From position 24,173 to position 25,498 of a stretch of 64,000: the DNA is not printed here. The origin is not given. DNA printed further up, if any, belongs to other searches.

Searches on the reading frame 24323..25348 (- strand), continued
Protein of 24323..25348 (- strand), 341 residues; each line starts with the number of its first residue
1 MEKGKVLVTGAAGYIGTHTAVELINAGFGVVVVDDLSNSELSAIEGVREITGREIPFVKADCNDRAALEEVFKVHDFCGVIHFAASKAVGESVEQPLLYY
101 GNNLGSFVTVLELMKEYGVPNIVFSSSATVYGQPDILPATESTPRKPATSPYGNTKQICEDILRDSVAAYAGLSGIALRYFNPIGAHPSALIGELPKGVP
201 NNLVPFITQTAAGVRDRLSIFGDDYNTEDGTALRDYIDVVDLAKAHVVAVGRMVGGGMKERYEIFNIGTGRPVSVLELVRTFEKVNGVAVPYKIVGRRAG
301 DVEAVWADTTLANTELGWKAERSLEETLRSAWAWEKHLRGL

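Call 28: find_encoding_contigs(protein=P0008, flank=10000, max_places=2)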
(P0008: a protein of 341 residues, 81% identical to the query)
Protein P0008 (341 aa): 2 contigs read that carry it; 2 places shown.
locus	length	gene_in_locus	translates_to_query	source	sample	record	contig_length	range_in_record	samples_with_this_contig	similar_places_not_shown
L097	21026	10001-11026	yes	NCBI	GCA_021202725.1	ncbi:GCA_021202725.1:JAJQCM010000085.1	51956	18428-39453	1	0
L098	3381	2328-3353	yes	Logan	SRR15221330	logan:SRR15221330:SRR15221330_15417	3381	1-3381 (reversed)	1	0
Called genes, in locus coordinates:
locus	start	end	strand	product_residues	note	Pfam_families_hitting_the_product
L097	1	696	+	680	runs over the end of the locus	PF00133:tRNA-synt_1, PF09334:tRNA-synt_1g, PF08264:Anticodon_1, PF19303:Anticodon_3, PF01588:tRNA_bind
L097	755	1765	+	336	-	PF01063:Aminotran_4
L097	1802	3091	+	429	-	PF00579:tRNA-synt_1b, PF22421:SYY_C-terminal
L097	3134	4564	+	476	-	PF04389:Peptidase_M28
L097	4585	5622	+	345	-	PF03590:AsnA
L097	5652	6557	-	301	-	PF02588:YitT_membrane, PF10035:DUF2179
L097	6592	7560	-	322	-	PF20511:PMI_typeI_cat, PF07883:Cupin_2 (faint), PF21621:MPI_cupin_dom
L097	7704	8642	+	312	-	PF00005:ABC_tran, PF13304:AAA_21, PF13732:DrrA1-3_C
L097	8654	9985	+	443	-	PF12698:ABC2_membrane_3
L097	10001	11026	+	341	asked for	PF00106:adh_short (weak), PF01073:3Beta_HSD, PF01370:Epimerase, PF02719:Polysacc_synt_2, PF04321:RmlD_sub_bind, PF13460:NAD_binding_10, PF16363:GDP_Man_Dehyd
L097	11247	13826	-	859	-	PF00317:Ribonuc_red_lgN (weak), PF02867:Ribonuc_red_lgC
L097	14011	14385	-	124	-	PF02152:FolB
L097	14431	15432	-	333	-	PF00294:PfkB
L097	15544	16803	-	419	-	PF00162:PGK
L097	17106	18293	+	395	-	PF00155:Aminotran_1_2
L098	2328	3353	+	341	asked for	PF00106:adh_short (weak), PF01073:3Beta_HSD, PF01370:Epimerase, PF02719:Polysacc_synt_2, PF04321:RmlD_sub_bind, PF13460:NAD_binding_10, PF16363:GDP_Man_Dehyd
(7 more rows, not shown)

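Call 33: find_homologous_proteins(query=L088:11348-12586:+, max_evalue=1e-120)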
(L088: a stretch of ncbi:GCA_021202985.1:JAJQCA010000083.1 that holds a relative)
Query L088:11348-12586:+ (412 aa): 18 proteins with E <= 1e-120 among 8000 candidates.
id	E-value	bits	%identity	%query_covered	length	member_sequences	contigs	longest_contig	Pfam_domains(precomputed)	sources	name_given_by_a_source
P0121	1.9e-272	921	100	100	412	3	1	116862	PF13102.13,PF00589.28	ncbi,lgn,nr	ncbi:MAG: site-specific integrase [Alistipes sp.]|nr:site-specific integrase [Alistipes sp.]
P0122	3.9e-172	591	66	100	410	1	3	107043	PF13102.13,PF00589.28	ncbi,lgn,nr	ncbi:MAG: site-specific integrase [Alistipes sp.]|nr:site-specific integrase [Alistipes sp.]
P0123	1.9e-168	579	64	100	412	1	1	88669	PF13102.13,PF00589.28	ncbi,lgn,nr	ncbi:MAG: site-specific integrase [Alistipes sp.]|nr:site-specific integrase [Alistipes sp.]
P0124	7.5e-168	577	65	100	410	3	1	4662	PF13102.13,PF00589.28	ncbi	-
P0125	3.8e-165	568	62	100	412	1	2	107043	PF13102.13,PF00589.28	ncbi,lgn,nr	ncbi:MAG: site-specific integrase [Alistipes sp.]|nr:site-specific integrase [Alistipes sp.]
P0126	1.3e-162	560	63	100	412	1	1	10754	PF13102.13,PF00589.28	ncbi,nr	ncbi:MAG: site-specific integrase [Rikenellaceae bacterium]|nr:site-specific integrase [Rikenellacea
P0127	4.9e-162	558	63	100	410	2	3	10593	PF13102.13,PF00589.28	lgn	-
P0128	6.2e-161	554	63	100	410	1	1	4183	PF13102.13,PF00589.28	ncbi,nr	ncbi:MAG: site-specific integrase [Rikenellaceae bacterium]|nr:site-specific integrase [Rikenellacea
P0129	3.9e-144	499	56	100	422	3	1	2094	PF13102.13,PF00589.28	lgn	-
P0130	1.3e-143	497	66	83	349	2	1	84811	PF13102.13,PF00589.28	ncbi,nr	ncbi:MAG: site-specific integrase [Rikenellaceae bacterium]|nr:site-specific integrase [Rikenellacea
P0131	1.5e-131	457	57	96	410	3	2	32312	PF13102.13,PF00589.28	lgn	-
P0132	5.1e-131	456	53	100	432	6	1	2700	PF13102.13,PF00589.28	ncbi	-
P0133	6.2e-130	452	51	100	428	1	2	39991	PF13102.13,PF00589.28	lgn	-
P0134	8.3e-129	448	54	100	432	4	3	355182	PF13102.13,PF00589.28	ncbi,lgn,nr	ncbi:MAG: site-specific integrase [Bacteroides sp.]|nr:site-specific integrase [Bacteroides sp.]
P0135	1.2e-127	445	51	100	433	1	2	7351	PF13102.13,PF00589.28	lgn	-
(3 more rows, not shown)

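Call 39: find_encoding_contigs(protein=P0122, flank=10000, max_places=3)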
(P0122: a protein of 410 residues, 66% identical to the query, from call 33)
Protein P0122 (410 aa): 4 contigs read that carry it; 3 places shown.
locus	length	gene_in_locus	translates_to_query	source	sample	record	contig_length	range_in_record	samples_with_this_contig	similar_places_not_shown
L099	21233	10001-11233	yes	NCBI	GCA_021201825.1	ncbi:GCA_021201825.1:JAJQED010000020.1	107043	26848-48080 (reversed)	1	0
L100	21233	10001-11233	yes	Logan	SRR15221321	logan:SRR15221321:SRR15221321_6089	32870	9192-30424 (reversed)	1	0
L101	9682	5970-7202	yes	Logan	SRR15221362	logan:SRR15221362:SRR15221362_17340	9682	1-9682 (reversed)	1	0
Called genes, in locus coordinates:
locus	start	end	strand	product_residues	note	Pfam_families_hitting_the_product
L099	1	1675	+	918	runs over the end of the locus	PF00133:tRNA-synt_1, PF09334:tRNA-synt_1g, PF13603:tRNA-synt_1_2, PF08264:Anticodon_1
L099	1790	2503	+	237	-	PF01066:CDP-OH_P_transf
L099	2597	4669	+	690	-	PF14121:Porin_10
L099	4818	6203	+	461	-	PF00497:SBP_bac_3 (weak), PF01464:SLT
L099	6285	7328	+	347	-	PF06224:AlkZ-like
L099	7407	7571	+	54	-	PF11450:DUF3008 (weak)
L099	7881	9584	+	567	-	-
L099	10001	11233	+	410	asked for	PF13102:Phage_int_SAM_5, PF00589:Phage_integrase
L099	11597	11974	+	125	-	-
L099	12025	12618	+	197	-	PF12099:DUF3575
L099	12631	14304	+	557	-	PF00691:OmpA (weak), PF14559:TPR_19 (faint)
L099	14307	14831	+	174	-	-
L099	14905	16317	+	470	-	PF06321:P_gingi_FimA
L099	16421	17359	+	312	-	PF08842:Mfa2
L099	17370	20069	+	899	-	-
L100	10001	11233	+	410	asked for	PF13102:Phage_int_SAM_5, PF00589:Phage_integrase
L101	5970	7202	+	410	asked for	PF13102:Phage_int_SAM_5, PF00589:Phage_integrase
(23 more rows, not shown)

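Call 40: find_encoding_contigs(protein=P0123, flank=10000, max_places=2)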
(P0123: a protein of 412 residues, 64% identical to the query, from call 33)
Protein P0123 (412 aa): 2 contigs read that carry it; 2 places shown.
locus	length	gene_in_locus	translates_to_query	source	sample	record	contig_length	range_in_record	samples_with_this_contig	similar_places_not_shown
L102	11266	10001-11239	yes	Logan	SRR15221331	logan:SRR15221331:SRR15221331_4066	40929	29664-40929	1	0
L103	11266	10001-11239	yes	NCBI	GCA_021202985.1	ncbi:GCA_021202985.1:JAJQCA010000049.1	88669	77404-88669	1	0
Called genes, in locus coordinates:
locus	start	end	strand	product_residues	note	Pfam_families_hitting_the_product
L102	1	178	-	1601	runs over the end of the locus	PF04357:TamB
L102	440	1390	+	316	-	PF04616:Glyco_hydro_43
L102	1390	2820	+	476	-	PF13555:AAA_29 (faint), PF00005:ABC_tran, PF02463:SMC_N (faint), PF13304:AAA_21 (faint), PF00005:ABC_tran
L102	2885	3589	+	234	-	PF21347:DUF3108_like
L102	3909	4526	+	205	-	PF08732:HIM1 (weak)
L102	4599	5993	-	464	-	PF00285:Citrate_synt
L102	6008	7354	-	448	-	PF00180:Iso_dh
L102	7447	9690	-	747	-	PF00330:Aconitase, PF00694:Aconitase_C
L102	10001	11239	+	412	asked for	PF13102:Phage_int_SAM_5, PF00589:Phage_integrase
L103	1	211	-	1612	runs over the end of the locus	PF04357:TamB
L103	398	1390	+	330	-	PF04616:Glyco_hydro_43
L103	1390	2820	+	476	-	PF13555:AAA_29 (faint), PF00005:ABC_tran, PF02463:SMC_N (faint), PF13304:AAA_21 (faint), PF00005:ABC_tran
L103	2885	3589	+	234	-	PF21347:DUF3108_like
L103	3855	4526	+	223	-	PF01370:Epimerase, PF13460:NAD_binding_10, PF08732:HIM1 (weak)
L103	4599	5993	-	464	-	PF00285:Citrate_synt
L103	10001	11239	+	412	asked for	PF13102:Phage_int_SAM_5, PF00589:Phage_integrase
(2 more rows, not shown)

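Call 41: find_encoding_contigs(protein=P0125, flank=10000, max_places=2)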
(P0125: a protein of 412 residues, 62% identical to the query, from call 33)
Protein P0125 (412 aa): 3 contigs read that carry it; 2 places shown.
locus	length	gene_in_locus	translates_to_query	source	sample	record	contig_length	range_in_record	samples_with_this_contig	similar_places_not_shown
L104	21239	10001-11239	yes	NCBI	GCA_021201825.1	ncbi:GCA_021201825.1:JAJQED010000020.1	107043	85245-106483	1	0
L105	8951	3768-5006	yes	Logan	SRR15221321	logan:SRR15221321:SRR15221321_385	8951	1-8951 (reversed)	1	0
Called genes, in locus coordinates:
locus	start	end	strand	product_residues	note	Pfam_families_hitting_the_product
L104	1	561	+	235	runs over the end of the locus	-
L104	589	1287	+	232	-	-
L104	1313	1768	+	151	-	PF01668:SmpB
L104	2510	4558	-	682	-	PF13623:SurA_N_2, PF13145:Rotamase_2 (weak), PF13616:Rotamase_3, PF00639:Rotamase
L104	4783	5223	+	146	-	PF00383:dCMP_cyt_deam_1, PF14437:MafB19-deam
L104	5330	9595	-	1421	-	PF05693:Glycogen_syn, PF08323:Glyco_transf_5 (faint), PF00534:Glycos_transf_1 (faint), PF13692:Glyco_trans_1_4 (faint), PF05693:Glycogen_syn, PF11897:DUF3417, PF00343:Phosphorylase, PF28476:GlgP_C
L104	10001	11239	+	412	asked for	PF13102:Phage_int_SAM_5, PF00589:Phage_integrase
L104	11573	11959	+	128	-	-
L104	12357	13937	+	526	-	PF06321:P_gingi_FimA, PF15495:Fimbrillin_C (weak)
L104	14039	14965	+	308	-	PF08842:Mfa2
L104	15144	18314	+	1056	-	-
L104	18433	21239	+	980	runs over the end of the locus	-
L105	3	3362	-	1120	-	?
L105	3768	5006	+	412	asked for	PF13102:Phage_int_SAM_5, PF00589:Phage_integrase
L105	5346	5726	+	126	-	-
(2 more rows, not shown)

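Call 58: search_protein_families(library=ncbifam, proteins=[L088:11348-12586:+], max_evalue=1)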
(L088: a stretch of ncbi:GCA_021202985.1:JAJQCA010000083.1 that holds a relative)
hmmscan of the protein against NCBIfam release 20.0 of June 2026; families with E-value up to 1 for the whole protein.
L088:11348-12586:+ (412 aa): 11 families
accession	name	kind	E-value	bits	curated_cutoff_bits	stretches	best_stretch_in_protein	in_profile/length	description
NF001399.0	PRK00283.1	subfamily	3.1e-11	43.1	279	1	128-390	24-281/300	tyrosine recombinase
NF040815.2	recomb_XerA_Arch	equivalog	3.8e-11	43.1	220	1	335-391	197-253/263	site-specific tyrosine recombinase/integron integrase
TIGR02225.1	recomb_XerD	equivalog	8.9e-11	41.6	329.6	1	127-398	14-279/290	site-specific tyrosine recombinase XerD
TIGR02249.1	integrase_gron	subfamily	1.3e-08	34.5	265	1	336-398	244-306/315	integron integrase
TIGR02224.1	recomb_XerC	equivalog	2.8e-06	26.9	335.15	1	129-390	16-275/295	tyrosine recombinase XerC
NF011946.0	PRK15417.1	equivalog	1.6e-05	24.3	435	1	337-391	260-314/337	integron integrase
NF003462.0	PRK05084.1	equivalog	2.5e-05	23.2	267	1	349-394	301-346/360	tyrosine recombinase XerS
NF007370.0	PRK09870.1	subfamily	3.1e-05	23.7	221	1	215-392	8-179/200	tyrosine-type DNA invertase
NF041502.1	integrase_1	equivalog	3.5e-05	22.7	350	1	324-396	292-364/484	site-specific integrase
NF007371.0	PRK09871.1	subfamily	0.00011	21.8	222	1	250-392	33-174/198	tyrosine-type DNA invertase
NF002331.0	PRK01287.1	subfamily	0.00095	18.2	371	1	336-389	255-309/365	site-specific tyrosine recombinase XerC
